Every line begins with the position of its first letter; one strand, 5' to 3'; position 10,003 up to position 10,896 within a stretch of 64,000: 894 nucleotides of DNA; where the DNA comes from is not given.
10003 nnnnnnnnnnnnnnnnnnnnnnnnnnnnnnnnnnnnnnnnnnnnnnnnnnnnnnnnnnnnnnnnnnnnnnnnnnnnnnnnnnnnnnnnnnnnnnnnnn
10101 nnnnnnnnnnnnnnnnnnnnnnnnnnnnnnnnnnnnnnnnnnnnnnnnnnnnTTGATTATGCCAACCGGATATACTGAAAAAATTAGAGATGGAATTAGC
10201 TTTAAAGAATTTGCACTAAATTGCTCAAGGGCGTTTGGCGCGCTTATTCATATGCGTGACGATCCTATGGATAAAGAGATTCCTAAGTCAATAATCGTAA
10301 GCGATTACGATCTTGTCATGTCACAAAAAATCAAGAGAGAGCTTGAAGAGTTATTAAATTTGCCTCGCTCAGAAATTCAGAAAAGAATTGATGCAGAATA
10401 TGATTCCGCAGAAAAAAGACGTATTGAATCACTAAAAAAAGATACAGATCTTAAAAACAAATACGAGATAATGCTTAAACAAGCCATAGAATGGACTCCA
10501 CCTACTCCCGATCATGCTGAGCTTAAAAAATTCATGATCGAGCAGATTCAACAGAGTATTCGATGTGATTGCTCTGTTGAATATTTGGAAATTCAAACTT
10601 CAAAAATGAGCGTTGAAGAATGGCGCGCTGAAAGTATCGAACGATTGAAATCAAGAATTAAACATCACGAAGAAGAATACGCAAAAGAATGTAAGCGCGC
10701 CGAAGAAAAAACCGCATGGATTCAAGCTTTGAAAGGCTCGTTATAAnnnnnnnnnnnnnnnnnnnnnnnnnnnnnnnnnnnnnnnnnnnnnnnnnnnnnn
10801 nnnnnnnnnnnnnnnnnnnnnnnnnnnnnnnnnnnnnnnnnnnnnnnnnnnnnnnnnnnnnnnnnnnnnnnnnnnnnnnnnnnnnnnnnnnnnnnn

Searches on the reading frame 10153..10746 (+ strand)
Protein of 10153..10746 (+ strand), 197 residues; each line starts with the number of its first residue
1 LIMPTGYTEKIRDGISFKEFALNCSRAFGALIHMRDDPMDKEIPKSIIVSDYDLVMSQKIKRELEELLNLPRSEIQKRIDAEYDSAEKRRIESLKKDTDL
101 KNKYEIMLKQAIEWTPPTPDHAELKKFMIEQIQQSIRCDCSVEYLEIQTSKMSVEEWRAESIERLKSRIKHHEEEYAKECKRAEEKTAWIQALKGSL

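Call 52: search_protein_families(library=ncbifam, proteins=[window:10153-10746:+], max_evalue=0.00001)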
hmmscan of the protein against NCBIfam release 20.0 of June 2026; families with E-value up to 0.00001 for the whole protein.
window:10153-10746:+ (197 aa): 0 families

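Call 74: search_protein_families(library=pfam, proteins=[window:10153-10746:+], max_evalue=0.01)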
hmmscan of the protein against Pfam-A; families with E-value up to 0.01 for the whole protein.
window:10153-10746:+ (197 aa): 1 family
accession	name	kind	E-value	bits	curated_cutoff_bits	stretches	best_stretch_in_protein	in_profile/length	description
PF04286.17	DUF445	-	0.002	18.5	33.8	1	38-175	170-295/368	Protein of unknown function (DUF445)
